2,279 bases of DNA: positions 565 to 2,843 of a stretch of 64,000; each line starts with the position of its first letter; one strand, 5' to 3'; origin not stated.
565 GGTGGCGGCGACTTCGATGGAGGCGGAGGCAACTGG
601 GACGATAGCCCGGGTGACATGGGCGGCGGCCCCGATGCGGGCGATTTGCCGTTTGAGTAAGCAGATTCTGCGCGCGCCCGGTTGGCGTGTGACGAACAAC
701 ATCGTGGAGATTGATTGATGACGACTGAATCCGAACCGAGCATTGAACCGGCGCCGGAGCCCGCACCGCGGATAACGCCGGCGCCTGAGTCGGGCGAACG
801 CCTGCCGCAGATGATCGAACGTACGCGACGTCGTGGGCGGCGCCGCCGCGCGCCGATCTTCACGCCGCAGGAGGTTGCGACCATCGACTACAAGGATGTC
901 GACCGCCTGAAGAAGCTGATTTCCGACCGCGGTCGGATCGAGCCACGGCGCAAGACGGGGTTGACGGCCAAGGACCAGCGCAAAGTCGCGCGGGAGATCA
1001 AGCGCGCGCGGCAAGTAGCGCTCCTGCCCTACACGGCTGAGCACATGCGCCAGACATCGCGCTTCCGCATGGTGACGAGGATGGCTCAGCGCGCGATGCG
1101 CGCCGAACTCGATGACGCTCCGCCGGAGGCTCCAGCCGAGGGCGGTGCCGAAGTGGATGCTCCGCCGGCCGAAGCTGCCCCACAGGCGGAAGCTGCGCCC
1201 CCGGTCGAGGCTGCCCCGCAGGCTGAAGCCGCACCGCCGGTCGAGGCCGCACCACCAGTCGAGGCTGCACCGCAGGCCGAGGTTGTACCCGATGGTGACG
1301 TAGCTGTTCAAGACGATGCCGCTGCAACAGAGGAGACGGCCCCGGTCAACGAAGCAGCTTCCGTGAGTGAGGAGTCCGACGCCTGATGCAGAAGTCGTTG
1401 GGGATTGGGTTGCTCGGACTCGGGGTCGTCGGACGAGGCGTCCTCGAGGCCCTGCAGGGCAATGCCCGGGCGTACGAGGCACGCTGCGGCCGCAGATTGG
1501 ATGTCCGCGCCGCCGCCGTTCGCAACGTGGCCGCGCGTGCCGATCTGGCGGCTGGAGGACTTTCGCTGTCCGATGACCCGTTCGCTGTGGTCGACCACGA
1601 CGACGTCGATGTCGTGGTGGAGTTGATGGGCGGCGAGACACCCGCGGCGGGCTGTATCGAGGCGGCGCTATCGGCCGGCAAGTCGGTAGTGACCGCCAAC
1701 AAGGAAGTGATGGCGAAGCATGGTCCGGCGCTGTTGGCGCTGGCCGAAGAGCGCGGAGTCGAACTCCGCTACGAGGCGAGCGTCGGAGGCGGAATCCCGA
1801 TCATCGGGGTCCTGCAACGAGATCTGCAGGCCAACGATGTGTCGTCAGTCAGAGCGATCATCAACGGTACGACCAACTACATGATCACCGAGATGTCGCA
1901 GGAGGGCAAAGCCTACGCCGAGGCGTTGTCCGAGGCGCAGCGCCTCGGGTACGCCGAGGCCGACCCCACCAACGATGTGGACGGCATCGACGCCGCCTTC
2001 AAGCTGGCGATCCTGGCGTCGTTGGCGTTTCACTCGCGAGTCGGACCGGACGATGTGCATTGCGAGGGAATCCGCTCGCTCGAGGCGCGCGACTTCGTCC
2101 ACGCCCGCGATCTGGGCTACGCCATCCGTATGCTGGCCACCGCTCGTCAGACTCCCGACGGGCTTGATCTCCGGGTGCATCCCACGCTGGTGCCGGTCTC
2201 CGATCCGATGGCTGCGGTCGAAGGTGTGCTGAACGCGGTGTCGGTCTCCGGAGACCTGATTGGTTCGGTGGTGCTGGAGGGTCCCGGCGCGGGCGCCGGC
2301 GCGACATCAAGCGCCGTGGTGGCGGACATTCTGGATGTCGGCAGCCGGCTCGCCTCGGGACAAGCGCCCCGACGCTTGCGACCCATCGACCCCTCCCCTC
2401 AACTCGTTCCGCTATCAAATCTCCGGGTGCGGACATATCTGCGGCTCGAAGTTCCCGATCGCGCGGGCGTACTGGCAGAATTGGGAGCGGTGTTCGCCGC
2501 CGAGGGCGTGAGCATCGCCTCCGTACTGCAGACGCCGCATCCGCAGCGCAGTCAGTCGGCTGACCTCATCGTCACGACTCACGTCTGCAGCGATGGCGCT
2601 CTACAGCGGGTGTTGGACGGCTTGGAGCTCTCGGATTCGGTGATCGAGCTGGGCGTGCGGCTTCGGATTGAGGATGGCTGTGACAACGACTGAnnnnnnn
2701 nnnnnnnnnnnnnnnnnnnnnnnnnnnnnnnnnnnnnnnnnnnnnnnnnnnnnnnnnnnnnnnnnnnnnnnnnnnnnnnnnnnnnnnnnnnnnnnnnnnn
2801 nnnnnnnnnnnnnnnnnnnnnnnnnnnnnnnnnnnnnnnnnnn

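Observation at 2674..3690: A ~338-aa all-coiled-coil protein is embedded, translationally coupled, between hom and thrC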

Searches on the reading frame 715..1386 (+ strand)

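Call 5: search_protein_families(library=pfam, proteins=[window:715-1386:+], max_evalue=1)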
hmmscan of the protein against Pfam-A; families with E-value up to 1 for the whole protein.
window:715-1386:+ (223 aa): 1 family
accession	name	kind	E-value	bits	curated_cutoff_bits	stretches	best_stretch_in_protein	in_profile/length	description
PF01084.26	Ribosomal_S18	-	3.1e-22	78.9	21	1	55-104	3-52/52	Ribosomal protein S18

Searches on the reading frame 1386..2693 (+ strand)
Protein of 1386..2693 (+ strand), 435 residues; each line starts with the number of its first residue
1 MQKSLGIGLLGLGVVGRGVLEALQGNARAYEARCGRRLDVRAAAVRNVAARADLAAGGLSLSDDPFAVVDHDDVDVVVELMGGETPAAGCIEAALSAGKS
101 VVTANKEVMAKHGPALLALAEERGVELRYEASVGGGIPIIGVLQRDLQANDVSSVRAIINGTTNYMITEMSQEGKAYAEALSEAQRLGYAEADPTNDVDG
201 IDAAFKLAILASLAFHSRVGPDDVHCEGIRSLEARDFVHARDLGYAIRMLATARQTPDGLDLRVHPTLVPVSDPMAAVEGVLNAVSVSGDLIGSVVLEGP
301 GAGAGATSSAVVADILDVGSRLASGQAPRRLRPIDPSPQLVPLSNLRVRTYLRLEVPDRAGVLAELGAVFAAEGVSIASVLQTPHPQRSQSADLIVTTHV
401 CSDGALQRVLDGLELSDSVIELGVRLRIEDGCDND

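Call 5: search_protein_families(library=pfam, proteins=[window:1386-2693:+], max_evalue=1)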
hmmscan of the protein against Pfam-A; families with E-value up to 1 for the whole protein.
window:1386-2693:+ (435 aa): 6 families
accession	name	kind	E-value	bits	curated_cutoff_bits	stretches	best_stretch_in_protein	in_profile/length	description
PF00742.24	Homoserine_dh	-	1.9e-61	207.4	22.9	1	138-316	1-173/173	Homoserine dehydrogenase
PF03447.22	NAD_binding_3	-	6.7e-18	65.9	24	1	11-130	1-116/116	Homoserine dehydrogenase, NAD binding domain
PF01842.31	ACT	-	1.4e-10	41.1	27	1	350-410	1-58/66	ACT domain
PF13291.12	ACT_4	-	0.00015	22.8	27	1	350-421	7-77/80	ACT domain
PF22629.2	ACT_AHAS_ss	-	0.0045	17.5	27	1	352-420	1-66/67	AHAS small subunit-like ACT domain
PF03435.24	Sacchrp_dh_NADP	-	0.92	10.3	25.1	1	7-122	1-120/129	Saccharopine dehydrogenase NADP binding domain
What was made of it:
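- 1386..2693 (+): hom (homoserine dehydrogenase, 435 aa, with ACT domain). Pfam Homoserine_dh/NAD_binding_3/ACT (call 5).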

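Call 54: search_protein_families(library=ncbifam, proteins=[window:1386-2693:+], max_evalue=1e-10)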
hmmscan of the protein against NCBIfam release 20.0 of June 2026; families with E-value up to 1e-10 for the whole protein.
window:1386-2693:+ (435 aa): 7 families
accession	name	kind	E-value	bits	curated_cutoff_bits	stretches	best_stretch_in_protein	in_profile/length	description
NF004976.0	PRK06349.1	subfamily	3.5e-145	484.4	205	1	2-430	2-428/430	homoserine dehydrogenase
NF004912.0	PRK06270.1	equivalog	6.8e-82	275.6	373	1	67-321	84-339/343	homoserine dehydrogenase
NF006235.0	PRK08374.1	equivalog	1.1e-55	189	451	1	64-322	82-332/336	homoserine dehydrogenase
NF005290.0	PRK06813.1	equivalog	2.6e-31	108.9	286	1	84-318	101-336/346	homoserine dehydrogenase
NF006959.0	PRK09436.1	equivalog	2.9e-27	95.1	726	1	88-320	561-814/819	bifunctional aspartate kinase/homoserine dehydrogenase I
NF005002.0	PRK06392.1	equivalog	4.5e-27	94.9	296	1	92-233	106-246/329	homoserine dehydrogenase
NF007003.0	PRK09466.1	subfamily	9e-15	54.1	582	1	93-228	560-697/810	bifunctional aspartate kinase/homoserine dehydrogenase II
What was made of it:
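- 1386..2693 (+): NCBIfam NF004976 at 484 bits against a cutoff of 205 (call 54).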
